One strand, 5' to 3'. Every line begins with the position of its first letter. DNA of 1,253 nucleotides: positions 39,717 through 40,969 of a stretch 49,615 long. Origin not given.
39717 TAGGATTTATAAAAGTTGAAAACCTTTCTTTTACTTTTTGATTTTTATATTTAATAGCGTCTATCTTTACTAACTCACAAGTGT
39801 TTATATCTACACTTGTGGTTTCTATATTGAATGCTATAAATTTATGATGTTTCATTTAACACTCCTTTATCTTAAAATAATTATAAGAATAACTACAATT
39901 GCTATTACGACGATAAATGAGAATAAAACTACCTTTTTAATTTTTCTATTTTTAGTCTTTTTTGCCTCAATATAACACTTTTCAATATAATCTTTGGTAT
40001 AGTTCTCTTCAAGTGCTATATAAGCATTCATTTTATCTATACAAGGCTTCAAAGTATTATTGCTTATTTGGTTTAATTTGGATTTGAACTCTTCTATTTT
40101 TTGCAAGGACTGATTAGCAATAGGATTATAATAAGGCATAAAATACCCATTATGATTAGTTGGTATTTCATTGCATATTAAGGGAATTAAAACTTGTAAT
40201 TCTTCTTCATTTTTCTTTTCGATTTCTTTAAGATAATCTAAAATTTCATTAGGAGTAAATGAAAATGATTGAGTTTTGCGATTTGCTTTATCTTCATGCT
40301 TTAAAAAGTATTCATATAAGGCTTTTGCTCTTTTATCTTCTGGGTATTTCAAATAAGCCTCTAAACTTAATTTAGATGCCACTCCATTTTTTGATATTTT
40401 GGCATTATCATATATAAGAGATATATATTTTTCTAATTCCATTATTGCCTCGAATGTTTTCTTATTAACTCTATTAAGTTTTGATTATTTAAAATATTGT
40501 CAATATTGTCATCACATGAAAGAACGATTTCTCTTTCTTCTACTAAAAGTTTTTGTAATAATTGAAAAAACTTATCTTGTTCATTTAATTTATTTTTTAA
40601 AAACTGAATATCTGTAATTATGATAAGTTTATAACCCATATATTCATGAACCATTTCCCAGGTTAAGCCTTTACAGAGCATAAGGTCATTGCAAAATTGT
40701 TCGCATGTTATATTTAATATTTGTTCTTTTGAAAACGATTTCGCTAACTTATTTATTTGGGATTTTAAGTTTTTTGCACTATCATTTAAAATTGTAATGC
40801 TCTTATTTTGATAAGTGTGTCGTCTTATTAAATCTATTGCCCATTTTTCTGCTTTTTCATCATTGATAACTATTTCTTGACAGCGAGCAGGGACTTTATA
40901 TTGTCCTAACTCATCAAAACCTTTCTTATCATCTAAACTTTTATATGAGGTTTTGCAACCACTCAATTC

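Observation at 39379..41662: Uncharacterised three-gene cargo operon on the island: Nmad3-like/DnaA-like fusion + membrane-anchored protein + degenerate DEDD exonuclease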

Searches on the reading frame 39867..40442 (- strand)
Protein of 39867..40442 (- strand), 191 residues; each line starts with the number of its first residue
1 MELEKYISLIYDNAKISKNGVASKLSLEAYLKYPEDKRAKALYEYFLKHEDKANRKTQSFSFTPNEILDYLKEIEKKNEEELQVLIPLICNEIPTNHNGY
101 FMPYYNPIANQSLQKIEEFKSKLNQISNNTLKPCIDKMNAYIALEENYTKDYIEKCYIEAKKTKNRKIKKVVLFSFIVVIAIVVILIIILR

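Call 3: search_protein_families(library=pfam, proteins=[window:39867-40442:-], max_evalue=0.1)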
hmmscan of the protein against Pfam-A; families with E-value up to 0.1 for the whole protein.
window:39867-40442:- (191 aa): 7 families
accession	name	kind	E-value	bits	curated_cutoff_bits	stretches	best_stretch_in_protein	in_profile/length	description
PF06024.17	Orf78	-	0.0069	17.1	29.4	1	149-189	39-81/101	Orf78 (ac78)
PF20185.3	DUF6548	-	0.013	15.8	27.3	1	107-188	95-162/164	Family of unknown function (DUF6548)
PF19788.4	DUF6272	-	0.028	14.5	26.6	1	67-135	26-91/134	Family of unknown function (DUF6272)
PF20394.4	DUF6688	-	0.028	14.5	26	1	131-190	159-217/248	DUF6688 N-terminal domain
PF13935.11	Ead_Ea22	-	0.035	15.1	27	1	31-80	33-82/139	Ead/Ea22-like protein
PF02009.21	RIFIN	-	0.036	14.4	32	1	105-189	223-303/327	Rifin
PF09058.15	L27_1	-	0.08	13.2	29.7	0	110-137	4-31/59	L27_1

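Call 4: search_protein_families(library=padloc, proteins=[window:39867-40442:-], max_evalue=0.1)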
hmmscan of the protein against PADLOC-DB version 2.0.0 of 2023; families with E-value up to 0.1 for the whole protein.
window:39867-40442:- (191 aa): 0 families

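Call 5: search_protein_families(library=phrogs, proteins=[window:39867-40442:-], max_evalue=0.1)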
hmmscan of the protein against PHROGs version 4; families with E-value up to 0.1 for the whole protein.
window:39867-40442:- (191 aa): 4 families
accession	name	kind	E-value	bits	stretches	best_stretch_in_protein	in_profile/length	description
phrog_6703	-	unknown function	0.00059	20.7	1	97-171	42-114/229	-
phrog_27244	-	unknown function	0.0071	17.2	0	117-157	116-156/170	-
phrog_7476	-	unknown function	0.038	15.2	0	143-188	15-60/85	-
phrog_1071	-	other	0.068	13.5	1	28-80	39-89/223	DNA methyltransferase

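Call 24: find_homologous_proteins(query=window:39867-40442:-, max_evalue=0.01)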
Query window:39867-40442:- (191 aa): 2 proteins with E <= 0.01 among 163 candidates.
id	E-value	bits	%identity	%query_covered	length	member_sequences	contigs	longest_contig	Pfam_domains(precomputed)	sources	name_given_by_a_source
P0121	1.0e-112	392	97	100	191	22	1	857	-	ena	-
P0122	4.6e-70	253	66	92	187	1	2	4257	-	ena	-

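Call 27: find_encoding_contigs(protein=P0122, flank=8000, max_places=4)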
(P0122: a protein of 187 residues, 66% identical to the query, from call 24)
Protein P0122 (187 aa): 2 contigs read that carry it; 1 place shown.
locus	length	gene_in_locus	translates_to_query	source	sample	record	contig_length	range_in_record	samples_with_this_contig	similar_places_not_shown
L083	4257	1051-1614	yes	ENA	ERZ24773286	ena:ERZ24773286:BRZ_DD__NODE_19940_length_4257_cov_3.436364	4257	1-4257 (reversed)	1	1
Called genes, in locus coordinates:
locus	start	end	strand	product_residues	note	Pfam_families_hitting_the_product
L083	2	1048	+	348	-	?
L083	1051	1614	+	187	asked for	-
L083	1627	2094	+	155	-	PF00929:RNase_T, PF13482:RNase_H_2 (weak)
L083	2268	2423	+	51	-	-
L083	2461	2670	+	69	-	PF12728:HTH_17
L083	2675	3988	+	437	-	PF02899:Phage_int_SAM_1 (weak), PF13102:Phage_int_SAM_5, PF13495:Phage_int_SAM_4 (faint), PF14659:Phage_int_SAM_3 (weak), PF00589:Phage_integrase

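Call 40: search_protein_families(library=ncbifam, proteins=[window:39867-40442:-], max_evalue=0.01)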
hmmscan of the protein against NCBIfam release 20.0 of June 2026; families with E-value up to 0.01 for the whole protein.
window:39867-40442:- (191 aa): 0 families

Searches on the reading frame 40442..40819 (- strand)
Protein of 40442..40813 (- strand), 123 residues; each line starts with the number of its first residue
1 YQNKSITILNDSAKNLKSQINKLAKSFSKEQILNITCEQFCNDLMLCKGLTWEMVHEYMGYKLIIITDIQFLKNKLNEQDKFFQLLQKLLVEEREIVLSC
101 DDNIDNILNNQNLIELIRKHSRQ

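Call 63: search_solved_structures(query=window:40442-40813:-, max_evalue=1, show_alignments=4)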
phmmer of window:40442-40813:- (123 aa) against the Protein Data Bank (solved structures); distinct sequences matched with E-value up to 1: 14.
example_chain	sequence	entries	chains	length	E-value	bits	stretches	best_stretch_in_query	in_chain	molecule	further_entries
2hcb_A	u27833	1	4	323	0.00054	23.4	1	46-103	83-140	Chromosomal replication initiator protein dnaA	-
1l8q_A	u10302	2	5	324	0.00054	23.4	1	46-103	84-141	Chromosomal replication initiator protein dnaA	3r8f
8bv3_A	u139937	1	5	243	0.00067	23.1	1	34-102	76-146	Chromosomal replication initiator protein DnaA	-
8btg_A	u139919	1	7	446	0.0014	22.1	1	34-102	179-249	Chromosomal replication initiator protein DnaA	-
2z4r_A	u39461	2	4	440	0.0058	20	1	28-102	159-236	Chromosomal replication initiator protein dnaA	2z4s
6iar_A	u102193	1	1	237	0.63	13.5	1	4-78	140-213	Estrogen receptor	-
6df6_A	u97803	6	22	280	0.63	13.5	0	4-83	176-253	Estrogen receptor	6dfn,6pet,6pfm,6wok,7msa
1a52_A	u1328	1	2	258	0.81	13.1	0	4-78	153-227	ESTROGEN RECEPTOR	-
7kbs_A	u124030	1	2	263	0.88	13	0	4-98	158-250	Estrogen receptor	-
7ujf_B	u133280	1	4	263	0.89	13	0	4-98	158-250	Estrogen receptor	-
6vpf_B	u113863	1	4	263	0.89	13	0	4-98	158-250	Estrogen receptor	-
7ujo_B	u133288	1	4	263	0.89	13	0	4-98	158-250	Estrogen receptor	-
7ujm_B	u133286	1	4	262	0.91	13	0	4-98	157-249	Estrogen receptor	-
5ak2_A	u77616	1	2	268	0.93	13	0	4-98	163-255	ESTROGEN RECEPTOR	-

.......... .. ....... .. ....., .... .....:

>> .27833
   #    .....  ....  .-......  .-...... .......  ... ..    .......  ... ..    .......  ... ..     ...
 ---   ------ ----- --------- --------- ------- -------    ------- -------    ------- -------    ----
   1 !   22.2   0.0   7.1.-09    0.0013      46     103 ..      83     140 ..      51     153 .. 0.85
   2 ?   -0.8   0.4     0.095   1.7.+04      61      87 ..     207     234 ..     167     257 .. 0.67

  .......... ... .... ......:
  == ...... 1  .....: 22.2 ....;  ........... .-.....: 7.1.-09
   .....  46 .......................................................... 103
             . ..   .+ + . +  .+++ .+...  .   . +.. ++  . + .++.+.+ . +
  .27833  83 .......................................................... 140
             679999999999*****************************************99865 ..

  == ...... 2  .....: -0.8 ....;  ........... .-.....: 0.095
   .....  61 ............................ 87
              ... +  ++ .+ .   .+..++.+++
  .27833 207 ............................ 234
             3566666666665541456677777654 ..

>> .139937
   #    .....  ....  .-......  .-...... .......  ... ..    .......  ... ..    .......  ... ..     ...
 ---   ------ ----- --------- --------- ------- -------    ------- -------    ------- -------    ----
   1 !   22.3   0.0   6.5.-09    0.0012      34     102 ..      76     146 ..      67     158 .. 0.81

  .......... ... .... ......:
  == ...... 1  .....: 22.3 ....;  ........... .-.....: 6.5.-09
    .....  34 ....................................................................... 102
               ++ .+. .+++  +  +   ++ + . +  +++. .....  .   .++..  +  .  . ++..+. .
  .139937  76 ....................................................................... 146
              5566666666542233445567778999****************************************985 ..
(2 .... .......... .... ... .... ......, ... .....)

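Call 75: search_protein_representatives(protein=window:40442-40813:-)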
Query: 123 residues. Proteins with E-value up to 0.001 (for the whole library): 33; up to 1e-10: 3; up to 1e-30: 2. The best 33 are listed.
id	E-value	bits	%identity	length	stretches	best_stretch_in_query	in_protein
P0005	1.8e-69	247.2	98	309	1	1-123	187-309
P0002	6.2e-55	200.4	80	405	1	1-122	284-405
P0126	6.0e-12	61.9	30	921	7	7-107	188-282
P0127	2.8e-08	50.1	42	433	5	41-72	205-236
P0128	5.4e-07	46.0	39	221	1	31-102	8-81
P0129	2.0e-06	44.1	35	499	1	17-102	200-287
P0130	1.6e-05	41.2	33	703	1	31-112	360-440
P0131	2.4e-05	40.7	33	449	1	18-109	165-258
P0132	2.9e-05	40.4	33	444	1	18-103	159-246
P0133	3.6e-05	40.1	34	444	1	30-102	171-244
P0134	5.4e-05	39.5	31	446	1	21-101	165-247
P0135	6.6e-05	39.3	37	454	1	29-112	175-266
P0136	1.2e-04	38.4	34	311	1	21-102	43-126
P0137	1.4e-04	38.2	33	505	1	23-105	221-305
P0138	1.5e-04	38.1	30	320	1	27-107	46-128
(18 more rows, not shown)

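Call 105: find_related_loci(query=A9, collection=metagenome_contigs, flank=5000)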
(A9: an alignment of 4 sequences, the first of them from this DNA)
Query A9 (125 aa) in metagenome_contigs; peptide patterns used: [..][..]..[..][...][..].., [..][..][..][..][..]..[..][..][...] (x = any residue, [..] = any of these).
600 stretches matched a pattern, but none encodes a relative of the query by tblastn (E <= 1e-3).

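Call 106: find_related_loci(query=A9, collection=viral_contigs, flank=6000)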
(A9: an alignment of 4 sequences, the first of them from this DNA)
Query A9 (125 aa) in viral_contigs; peptide patterns used: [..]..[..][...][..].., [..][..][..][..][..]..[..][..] (x = any residue, [..] = any of these).
418 stretches matched a pattern, but none encodes a relative of the query by tblastn (E <= 1e-3).
